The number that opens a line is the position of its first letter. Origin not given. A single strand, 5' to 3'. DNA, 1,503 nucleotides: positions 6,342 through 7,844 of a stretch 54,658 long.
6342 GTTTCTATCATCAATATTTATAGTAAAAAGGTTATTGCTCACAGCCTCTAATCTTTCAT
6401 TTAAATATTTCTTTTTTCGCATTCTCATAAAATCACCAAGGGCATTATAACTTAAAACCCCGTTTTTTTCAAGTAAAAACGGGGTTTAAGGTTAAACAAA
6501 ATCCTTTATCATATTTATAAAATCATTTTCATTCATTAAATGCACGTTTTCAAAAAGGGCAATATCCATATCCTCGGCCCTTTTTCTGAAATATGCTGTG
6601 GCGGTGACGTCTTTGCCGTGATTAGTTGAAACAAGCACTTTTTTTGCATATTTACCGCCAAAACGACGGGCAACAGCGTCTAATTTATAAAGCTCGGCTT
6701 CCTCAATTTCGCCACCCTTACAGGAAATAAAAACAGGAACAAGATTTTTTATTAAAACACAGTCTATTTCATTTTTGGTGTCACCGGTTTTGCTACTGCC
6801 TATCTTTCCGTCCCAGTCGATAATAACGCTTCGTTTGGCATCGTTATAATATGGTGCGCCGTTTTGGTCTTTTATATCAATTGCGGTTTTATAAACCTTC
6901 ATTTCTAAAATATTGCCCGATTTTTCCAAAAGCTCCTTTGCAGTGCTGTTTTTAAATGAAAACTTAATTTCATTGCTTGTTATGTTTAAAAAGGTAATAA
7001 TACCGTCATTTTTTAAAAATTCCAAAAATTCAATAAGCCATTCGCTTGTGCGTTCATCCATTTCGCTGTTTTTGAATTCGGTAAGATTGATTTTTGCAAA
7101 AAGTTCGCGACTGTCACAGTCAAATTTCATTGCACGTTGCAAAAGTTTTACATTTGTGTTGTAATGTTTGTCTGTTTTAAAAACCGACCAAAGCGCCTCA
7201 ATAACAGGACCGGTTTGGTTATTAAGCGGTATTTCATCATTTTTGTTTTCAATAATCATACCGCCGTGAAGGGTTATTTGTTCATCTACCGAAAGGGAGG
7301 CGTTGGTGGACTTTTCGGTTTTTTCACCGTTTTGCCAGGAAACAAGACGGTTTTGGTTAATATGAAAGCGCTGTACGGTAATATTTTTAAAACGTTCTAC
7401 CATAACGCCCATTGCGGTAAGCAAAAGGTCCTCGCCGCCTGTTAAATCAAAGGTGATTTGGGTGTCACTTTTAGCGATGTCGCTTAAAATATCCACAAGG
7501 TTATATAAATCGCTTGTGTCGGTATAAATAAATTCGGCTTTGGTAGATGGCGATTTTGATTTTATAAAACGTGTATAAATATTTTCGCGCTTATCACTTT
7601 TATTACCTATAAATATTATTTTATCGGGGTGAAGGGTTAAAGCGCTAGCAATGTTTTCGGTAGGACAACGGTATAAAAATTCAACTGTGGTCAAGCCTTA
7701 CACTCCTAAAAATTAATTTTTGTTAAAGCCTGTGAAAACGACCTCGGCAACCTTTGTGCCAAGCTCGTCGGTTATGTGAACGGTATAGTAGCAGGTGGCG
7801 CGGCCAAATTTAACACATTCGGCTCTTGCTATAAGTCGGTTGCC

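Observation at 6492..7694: Orphan CARF + PD-(D/E)xK-like (Card1/Can2-like) gene inside a housekeeping operon, with no CRISPR-Cas or cyclase nearby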

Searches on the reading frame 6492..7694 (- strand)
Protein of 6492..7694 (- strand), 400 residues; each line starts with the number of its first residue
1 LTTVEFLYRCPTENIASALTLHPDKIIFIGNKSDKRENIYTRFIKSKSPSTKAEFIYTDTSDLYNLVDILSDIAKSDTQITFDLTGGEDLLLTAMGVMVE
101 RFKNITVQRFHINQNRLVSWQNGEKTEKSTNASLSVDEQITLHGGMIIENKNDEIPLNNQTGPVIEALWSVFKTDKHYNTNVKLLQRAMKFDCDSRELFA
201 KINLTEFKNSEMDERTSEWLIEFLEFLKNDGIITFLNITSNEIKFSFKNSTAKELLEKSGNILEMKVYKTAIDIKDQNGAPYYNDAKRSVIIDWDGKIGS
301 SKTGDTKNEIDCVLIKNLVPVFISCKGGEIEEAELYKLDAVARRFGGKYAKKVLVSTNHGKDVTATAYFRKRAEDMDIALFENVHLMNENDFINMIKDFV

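Call 3: search_protein_families(library=pfam, proteins=[window:6492-7694:-], max_evalue=1)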
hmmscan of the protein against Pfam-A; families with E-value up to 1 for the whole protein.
window:6492-7694:- (400 aa): 2 families
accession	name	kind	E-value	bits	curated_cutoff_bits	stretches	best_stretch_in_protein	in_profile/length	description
PF09002.17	Card1_endonuc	-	2.1e-07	31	26.4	1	259-386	9-122/136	Card1-like, endonuclease domain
PF23725.1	Dredd_N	-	0.11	12.8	27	0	200-245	52-96/100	Caspase-8, N-terminal domain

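Call 4: search_protein_families(library=padloc, proteins=[window:6492-7694:-], max_evalue=10)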
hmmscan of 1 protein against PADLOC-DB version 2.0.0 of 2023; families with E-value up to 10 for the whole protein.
window:6492-7694:- (400 aa): 13 families
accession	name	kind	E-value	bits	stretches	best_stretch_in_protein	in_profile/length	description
PDLC01881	CARF4--CARF_PDDEXK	-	6.6e-30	102.5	1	12-398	15-374/378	-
PDLC01880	CARF4--CARF_PDDEXK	-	3.7e-29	100.2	1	10-393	11-358/364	-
PDLC01895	CARF4--CARF_PDDEXK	-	5.3e-26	89.5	1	4-390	5-375/397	-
PDLC01890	CARF4--CARF_PDDEXK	-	2.2e-18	64.8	1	22-397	23-354/366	-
PDLC01884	CARF4--CARF_PDDEXK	-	1.2e-17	62.5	1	14-361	17-346/382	-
PDLC01898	CARF4--CARF_PDDEXK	-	8.9e-16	56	2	242-386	160-286/296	-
PDLC01619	Csx1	-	1e-15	55.7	1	11-360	12-310/330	CAS-III; associated_signaling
PDLC01968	CARF_PDDEXK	-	5.1e-14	50.2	1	76-388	84-340/361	-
PDLC01882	CARF4--CARF_PDDEXK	-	3.4e-12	43.6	1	58-389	265-559/569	-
PDLC01889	CARF4--CARF_PDDEXK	-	5.8e-09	33.6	1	21-364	23-327/367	-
PDLC01900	CARF4--CARF_PDDEXK_AAA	-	5.8e-09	33.1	1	21-362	236-534/556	-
PDLC01491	Csx1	-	3.2e-05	21.3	1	62-362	72-332/372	CAS-III; associated_signaling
PDLC01879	CARF3--CARF_TM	-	0.0037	14.9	1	22-235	41-202/222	-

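Call 5: search_protein_families(library=ncbifam, proteins=[window:6492-7694:-], max_evalue=10)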
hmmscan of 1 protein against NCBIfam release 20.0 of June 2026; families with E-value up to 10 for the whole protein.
window:6492-7694:- (400 aa): 1 family
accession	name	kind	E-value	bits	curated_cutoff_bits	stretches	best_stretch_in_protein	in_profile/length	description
NF002693.0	PRK02487.1-2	equivalog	0.096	12.6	307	1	69-148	49-124/169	heme-degrading domain-containing protein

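Call 6: search_solved_structures(query=window:6492-7694:-, max_evalue=10, show_alignments=3)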
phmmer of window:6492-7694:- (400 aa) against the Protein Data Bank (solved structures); distinct sequences matched with E-value up to 10: 0.

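Call 7: find_homologous_proteins(query=window:6492-7694:-, max_evalue=0.001)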
Query window:6492-7694:- (400 aa): 413 proteins with E <= 0.001 among 3746 candidates; the best 120 are listed.
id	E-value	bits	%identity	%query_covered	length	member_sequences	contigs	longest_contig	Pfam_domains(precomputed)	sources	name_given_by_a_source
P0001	5.1e-262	886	100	100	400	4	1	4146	PF09002.18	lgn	-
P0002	3.6e-215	732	81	100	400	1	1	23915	PF09002.18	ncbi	-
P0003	1.9e-213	726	81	100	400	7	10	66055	PF09002.18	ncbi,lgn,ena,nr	ncbi:MAG: DUF1887 family protein [Clostridia bacterium]|nr:DUF1887 family protein [Clostridia bacter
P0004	2.7e-211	719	80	100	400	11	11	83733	PF09002.18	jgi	-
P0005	6.2e-208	708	79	100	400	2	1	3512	PF09002.18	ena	-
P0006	2.8e-204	696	78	100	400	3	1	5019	PF09002.18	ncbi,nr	ncbi:MAG: DUF1887 family protein [Clostridia bacterium]|nr:DUF1887 family protein [Clostridia bacter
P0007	1.2e-202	691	77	100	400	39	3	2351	PF09002.18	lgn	-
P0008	3.0e-202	689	76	100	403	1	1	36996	PF09002.18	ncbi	-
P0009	8.9e-198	675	76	100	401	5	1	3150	-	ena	-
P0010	3.9e-190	650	72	100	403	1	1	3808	-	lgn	-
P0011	4.4e-189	646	72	100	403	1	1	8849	-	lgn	-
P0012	1.2e-185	635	71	100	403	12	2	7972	PF09002.18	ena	-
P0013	1.1e-184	632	71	100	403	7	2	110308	PF09002.18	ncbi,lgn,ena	-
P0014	1.4e-180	618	69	100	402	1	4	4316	-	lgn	-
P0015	4.5e-174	597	66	100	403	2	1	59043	-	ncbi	-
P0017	1.6e-135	470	68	78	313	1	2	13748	PF09002.18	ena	-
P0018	3.2e-113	396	72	61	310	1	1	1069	PF09002.18,PF05833.17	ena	-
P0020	7.2e-79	283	40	99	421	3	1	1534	PF09002.18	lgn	-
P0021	6.2e-75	270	39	100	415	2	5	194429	PF09002.18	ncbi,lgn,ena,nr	ncbi:MAG: DUF1887 family protein [Clostridia bacterium]|nr:DUF1887 family protein [Clostridia bacter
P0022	6.3e-74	267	38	100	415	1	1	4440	PF09002.18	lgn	-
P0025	1.1e-73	266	37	100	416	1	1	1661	PF09002.18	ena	-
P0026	1.5e-73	266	37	100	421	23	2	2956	PF09002.18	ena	-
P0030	2.6e-72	262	38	100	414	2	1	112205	PF09002.18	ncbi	-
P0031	3.6e-72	261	37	100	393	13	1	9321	PF09002.18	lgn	-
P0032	9.1e-72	260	37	100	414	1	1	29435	PF09002.18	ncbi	-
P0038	1.0e-70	257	37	100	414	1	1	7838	PF09002.18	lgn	-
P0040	1.8e-70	256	38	100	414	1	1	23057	PF09002.18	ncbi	-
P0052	5.9e-68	247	36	100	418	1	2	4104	PF09002.18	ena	-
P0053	7.3e-68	247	37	99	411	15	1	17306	PF09002.18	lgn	-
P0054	1.5e-67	246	36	100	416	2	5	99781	PF09002.18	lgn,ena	-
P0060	7.1e-67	244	35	100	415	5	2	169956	PF09002.18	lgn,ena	-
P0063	1.2e-66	243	36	100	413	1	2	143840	PF09002.18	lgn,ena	-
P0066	1.9e-66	243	36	100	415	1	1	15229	PF09002.18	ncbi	-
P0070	5.2e-66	241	37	99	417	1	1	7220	PF09002.18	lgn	-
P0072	1.4e-65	240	35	100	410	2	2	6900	PF09002.18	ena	-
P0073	1.4e-65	240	34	100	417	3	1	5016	PF09002.18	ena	-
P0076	2.4e-65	239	35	100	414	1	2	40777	PF09002.18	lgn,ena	-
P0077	2.6e-65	239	35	100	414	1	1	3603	PF09002.18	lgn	-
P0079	3.3e-65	238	35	100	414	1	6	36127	PF09002.18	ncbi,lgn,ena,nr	ncbi:MAG: DUF1887 family protein [Clostridia bacterium]|nr:DUF1887 family protein [Clostridia bacter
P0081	6.1e-65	238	36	100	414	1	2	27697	PF09002.18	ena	-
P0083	9.4e-65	237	36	100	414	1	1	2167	PF09002.18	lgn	-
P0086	2.9e-64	235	35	100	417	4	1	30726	PF09002.18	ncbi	-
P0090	6.3e-64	234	35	100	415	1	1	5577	PF09002.18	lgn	-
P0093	1.3e-63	233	35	100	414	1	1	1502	PF09002.18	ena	-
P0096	1.8e-63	233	33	100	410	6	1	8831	PF09002.18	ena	-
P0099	2.4e-63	232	36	98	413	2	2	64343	PF09002.18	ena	-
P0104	5.3e-63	231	36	98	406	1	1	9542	PF09002.18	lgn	-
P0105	6.9e-63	231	36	99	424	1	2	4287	PF09002.18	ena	-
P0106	6.9e-63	231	36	99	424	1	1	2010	PF09002.18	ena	-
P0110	1.7e-62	229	37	97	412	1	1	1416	PF09002.18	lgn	-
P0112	2.2e-62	229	35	98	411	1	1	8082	PF09002.18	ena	-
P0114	3.9e-62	228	36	99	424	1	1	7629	PF09002.18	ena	-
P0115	4.1e-62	228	37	96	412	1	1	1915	PF09002.18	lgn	-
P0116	4.4e-62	228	35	99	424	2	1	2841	PF09002.18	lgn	-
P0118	6.5e-62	228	34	99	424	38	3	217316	PF09002.18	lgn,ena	-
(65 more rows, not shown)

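Call 12: find_encoding_contigs(protein=P0003, flank=10000, max_places=3)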
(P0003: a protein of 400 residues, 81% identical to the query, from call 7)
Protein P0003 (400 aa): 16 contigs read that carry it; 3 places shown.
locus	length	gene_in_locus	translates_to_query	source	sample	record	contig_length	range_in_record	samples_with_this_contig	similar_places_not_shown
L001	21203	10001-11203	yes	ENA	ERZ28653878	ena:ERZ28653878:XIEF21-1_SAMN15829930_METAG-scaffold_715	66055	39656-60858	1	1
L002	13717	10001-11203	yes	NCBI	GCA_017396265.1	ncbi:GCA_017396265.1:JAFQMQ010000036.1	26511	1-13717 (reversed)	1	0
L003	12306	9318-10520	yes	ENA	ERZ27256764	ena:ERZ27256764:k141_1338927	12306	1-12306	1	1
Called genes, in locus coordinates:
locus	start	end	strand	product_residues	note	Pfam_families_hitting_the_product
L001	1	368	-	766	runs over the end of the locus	PF12844:HTH_19 (weak), PF07883:Cupin_2, PF00501:AMP-binding, PF13193:AMP-binding_C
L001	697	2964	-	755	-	PF01381:HTH_3 (weak), PF12844:HTH_19, PF07883:Cupin_2, PF00501:AMP-binding, PF13193:AMP-binding_C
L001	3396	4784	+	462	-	PF01554:MatE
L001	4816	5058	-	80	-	PF12116:SpoIIID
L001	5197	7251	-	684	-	PF01136:Peptidase_U32, PF12392:DUF3656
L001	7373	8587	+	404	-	PF01676:Metalloenzyme, PF10143:PhosphMutase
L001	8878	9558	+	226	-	PF03006:HlyIII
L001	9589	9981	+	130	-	PF03061:4HBT (weak)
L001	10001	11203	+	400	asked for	PF09002:Card1_endonuc (weak)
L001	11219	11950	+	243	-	PF24675:NpmA (faint), PF02390:Methyltransf_4, PF13847:Methyltransf_31, PF13649:Methyltransf_25 (weak)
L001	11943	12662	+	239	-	PF02527:GidB, PF13847:Methyltransf_31 (weak)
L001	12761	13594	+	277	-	PF02195:ParB_N, PF17762:HTH_ParB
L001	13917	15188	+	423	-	PF12897:Asp_aminotransf, PF00155:Aminotran_1_2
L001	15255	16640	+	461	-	PF22599:SecDF_P1_head, PF02355:SecD_SecF_C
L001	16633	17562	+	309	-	PF02355:SecD_SecF_C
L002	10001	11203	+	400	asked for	PF09002:Card1_endonuc (weak)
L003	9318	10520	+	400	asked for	PF09002:Card1_endonuc (weak)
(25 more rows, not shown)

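Call 13: find_encoding_contigs(protein=P0013, flank=10000, max_places=2)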
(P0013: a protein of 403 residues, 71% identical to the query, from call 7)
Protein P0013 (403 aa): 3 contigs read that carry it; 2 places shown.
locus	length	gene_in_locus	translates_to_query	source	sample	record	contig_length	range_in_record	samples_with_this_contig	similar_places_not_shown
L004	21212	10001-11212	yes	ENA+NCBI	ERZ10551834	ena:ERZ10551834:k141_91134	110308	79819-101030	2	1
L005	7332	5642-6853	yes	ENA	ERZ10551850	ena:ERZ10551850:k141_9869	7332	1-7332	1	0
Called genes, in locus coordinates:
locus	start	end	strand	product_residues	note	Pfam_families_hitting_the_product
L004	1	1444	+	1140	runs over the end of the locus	PF17757:UvrB_inter, PF22590:Cas3-like_C_2 (faint), PF02559:CarD_TRCF_RID, PF04851:ResIII (weak), PF00270:DEAD, PF00271:Helicase_C, PF03461:TRCF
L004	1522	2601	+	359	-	-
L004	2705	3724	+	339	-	PF23750:RsgI_M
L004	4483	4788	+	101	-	PF06949:DUF1292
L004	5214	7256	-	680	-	PF01136:Peptidase_U32, PF12392:DUF3656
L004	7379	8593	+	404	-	PF01676:Metalloenzyme, PF10143:PhosphMutase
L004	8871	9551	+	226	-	PF03006:HlyIII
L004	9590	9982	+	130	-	PF03061:4HBT (weak)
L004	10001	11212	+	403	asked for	PF09002:Card1_endonuc (weak)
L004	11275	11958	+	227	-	PF24675:NpmA (weak), PF05175:MTS (weak), PF02390:Methyltransf_4, PF13847:Methyltransf_31, PF08241:Methyltransf_11 (weak), PF13649:Methyltransf_25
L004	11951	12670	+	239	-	PF02527:GidB, PF13847:Methyltransf_31 (weak)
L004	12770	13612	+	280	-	PF02195:ParB_N, PF17762:HTH_ParB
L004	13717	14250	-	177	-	PF04014:MazE_antitoxin, PF15714:SpoVT_C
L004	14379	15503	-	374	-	PF01381:HTH_3, PF12844:HTH_19, PF13443:HTH_26 (weak), PF13560:HTH_31 (weak)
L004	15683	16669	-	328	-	-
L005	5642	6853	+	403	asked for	PF09002:Card1_endonuc (weak)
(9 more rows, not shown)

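Call 14: find_encoding_contigs(protein=P0021, flank=10000, max_places=2)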
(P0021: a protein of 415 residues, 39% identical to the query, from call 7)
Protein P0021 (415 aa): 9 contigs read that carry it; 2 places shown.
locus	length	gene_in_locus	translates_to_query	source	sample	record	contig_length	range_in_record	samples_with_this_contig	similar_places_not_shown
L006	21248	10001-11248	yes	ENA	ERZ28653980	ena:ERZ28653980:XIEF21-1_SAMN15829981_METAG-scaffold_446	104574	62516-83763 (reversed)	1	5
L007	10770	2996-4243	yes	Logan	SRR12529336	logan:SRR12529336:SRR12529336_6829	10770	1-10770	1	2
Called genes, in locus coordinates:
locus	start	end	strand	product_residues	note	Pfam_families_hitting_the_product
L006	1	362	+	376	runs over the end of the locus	PF13439:Glyco_transf_4 (weak), PF13477:Glyco_trans_4_2 (weak), PF13579:Glyco_trans_4_4 (weak), PF00534:Glycos_transf_1, PF13692:Glyco_trans_1_4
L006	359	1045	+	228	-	PF08942:DUF1919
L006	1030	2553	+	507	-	-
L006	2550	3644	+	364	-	PF04321:RmlD_sub_bind, PF01073:3Beta_HSD, PF01370:Epimerase, PF02719:Polysacc_synt_2, PF07993:NAD_binding_4, PF16363:GDP_Man_Dehyd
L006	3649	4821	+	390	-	PF00288:GHMP_kinases_N, PF08544:GHMP_kinases_C (weak)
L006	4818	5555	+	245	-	PF00483:NTP_transferase, PF12804:NTP_transf_3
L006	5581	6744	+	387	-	PF14907:NTP_transf_5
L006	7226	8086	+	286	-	-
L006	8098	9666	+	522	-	PF02534:T4SS-DNA_transf, PF10412:TrwB_AAD_bind, PF12696:TraG-D_C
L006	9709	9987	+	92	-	PF12844:HTH_19, PF13560:HTH_31, PF01381:HTH_3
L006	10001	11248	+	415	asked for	PF09002:Card1_endonuc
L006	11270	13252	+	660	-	PF00004:AAA, PF17866:AAA_lid_6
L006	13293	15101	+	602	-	-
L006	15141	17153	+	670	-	PF13676:TIR_2 (weak), PF00069:Pkinase, PF07714:PK_Tyr_Ser-Thr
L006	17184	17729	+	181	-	-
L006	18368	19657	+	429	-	PF00999:Na_H_Exchanger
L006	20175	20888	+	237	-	-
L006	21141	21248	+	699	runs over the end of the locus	PF03030:H_PPase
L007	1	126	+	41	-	?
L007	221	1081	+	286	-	-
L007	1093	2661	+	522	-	PF02534:T4SS-DNA_transf, PF10412:TrwB_AAD_bind, PF12696:TraG-D_C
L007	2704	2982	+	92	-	PF12844:HTH_19, PF13560:HTH_31, PF01381:HTH_3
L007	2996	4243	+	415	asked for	PF09002:Card1_endonuc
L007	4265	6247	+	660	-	PF00004:AAA, PF17866:AAA_lid_6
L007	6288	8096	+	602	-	-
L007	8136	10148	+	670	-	PF13676:TIR_2 (weak), PF00069:Pkinase, PF07714:PK_Tyr_Ser-Thr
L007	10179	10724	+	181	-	-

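Call 15: find_encoding_contigs(protein=P0118, flank=10000, max_places=2)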
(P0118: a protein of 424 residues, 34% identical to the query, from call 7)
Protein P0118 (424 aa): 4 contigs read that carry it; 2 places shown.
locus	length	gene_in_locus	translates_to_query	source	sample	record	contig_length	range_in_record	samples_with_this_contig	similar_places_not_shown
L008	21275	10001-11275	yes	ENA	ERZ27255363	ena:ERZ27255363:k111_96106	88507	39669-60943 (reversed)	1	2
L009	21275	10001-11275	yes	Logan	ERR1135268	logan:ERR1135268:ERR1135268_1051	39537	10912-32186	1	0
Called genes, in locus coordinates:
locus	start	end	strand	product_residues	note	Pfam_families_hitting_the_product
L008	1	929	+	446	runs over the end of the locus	-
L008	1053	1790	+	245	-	-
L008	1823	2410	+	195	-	PF00657:Lipase_GDSL (weak), PF13472:Lipase_GDSL_2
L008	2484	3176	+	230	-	PF13519:VWA_2 (weak)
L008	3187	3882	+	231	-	PF00149:Metallophos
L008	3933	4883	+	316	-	-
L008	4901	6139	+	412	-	-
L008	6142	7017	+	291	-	PF01435:Peptidase_M48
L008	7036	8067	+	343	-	PF01841:Transglut_core (weak)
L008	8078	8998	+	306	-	-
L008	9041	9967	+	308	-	PF02342:TerD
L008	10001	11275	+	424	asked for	PF09002:Card1_endonuc (weak)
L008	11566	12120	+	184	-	-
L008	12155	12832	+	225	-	-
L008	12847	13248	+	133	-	-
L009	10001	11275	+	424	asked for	PF09002:Card1_endonuc (weak)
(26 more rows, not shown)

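Call 16: find_encoding_contigs(protein=P0060, flank=10000, max_places=2)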
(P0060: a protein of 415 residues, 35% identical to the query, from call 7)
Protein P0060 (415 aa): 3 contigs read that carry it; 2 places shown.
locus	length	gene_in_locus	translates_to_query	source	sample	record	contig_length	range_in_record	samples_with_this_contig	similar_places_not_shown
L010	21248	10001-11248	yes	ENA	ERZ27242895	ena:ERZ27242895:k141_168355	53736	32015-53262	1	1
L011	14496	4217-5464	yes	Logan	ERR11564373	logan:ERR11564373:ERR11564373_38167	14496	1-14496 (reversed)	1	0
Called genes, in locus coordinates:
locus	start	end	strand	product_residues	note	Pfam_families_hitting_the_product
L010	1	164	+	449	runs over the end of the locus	PF00512:HisKA, PF02518:HATPase_c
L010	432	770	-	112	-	PF12844:HTH_19, PF13412:HTH_24 (faint), PF13560:HTH_31 (weak), PF01381:HTH_3, PF13443:HTH_26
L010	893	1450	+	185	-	-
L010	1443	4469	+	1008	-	PF09479:Flg_new (weak), PF00404:Dockerin_1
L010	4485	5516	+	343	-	-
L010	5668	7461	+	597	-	PF02690:Na_Pi_cotrans, PF01895:PhoU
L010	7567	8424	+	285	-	-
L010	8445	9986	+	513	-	PF02534:T4SS-DNA_transf, PF10412:TrwB_AAD_bind, PF12696:TraG-D_C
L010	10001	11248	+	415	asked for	PF09002:Card1_endonuc (weak)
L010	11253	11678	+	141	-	PF01637:ATPase_2 (faint)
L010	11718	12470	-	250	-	PF02311:AraC_binding (weak), PF13384:HTH_23 (faint), PF12833:HTH_18, PF00165:HTH_AraC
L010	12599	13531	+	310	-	-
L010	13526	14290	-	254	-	PF00165:HTH_AraC, PF12833:HTH_18, PF00165:HTH_AraC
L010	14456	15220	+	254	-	PF00106:adh_short, PF13561:adh_short_C2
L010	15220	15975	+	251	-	-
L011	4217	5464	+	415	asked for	PF09002:Card1_endonuc (weak)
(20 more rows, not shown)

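Call 19: search_solved_structures(query=A1, max_evalue=10, show_alignments=5)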
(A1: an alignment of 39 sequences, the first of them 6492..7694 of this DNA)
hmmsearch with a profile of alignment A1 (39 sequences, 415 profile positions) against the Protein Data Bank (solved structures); distinct sequences matched with E-value up to 10: 2.
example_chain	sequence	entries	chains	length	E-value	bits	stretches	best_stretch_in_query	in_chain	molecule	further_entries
1xmx_A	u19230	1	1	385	2e-05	26.7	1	23-395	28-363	hypothetical protein VC1899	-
8bao_A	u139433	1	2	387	0.14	14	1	314-367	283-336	DUF1887 family protein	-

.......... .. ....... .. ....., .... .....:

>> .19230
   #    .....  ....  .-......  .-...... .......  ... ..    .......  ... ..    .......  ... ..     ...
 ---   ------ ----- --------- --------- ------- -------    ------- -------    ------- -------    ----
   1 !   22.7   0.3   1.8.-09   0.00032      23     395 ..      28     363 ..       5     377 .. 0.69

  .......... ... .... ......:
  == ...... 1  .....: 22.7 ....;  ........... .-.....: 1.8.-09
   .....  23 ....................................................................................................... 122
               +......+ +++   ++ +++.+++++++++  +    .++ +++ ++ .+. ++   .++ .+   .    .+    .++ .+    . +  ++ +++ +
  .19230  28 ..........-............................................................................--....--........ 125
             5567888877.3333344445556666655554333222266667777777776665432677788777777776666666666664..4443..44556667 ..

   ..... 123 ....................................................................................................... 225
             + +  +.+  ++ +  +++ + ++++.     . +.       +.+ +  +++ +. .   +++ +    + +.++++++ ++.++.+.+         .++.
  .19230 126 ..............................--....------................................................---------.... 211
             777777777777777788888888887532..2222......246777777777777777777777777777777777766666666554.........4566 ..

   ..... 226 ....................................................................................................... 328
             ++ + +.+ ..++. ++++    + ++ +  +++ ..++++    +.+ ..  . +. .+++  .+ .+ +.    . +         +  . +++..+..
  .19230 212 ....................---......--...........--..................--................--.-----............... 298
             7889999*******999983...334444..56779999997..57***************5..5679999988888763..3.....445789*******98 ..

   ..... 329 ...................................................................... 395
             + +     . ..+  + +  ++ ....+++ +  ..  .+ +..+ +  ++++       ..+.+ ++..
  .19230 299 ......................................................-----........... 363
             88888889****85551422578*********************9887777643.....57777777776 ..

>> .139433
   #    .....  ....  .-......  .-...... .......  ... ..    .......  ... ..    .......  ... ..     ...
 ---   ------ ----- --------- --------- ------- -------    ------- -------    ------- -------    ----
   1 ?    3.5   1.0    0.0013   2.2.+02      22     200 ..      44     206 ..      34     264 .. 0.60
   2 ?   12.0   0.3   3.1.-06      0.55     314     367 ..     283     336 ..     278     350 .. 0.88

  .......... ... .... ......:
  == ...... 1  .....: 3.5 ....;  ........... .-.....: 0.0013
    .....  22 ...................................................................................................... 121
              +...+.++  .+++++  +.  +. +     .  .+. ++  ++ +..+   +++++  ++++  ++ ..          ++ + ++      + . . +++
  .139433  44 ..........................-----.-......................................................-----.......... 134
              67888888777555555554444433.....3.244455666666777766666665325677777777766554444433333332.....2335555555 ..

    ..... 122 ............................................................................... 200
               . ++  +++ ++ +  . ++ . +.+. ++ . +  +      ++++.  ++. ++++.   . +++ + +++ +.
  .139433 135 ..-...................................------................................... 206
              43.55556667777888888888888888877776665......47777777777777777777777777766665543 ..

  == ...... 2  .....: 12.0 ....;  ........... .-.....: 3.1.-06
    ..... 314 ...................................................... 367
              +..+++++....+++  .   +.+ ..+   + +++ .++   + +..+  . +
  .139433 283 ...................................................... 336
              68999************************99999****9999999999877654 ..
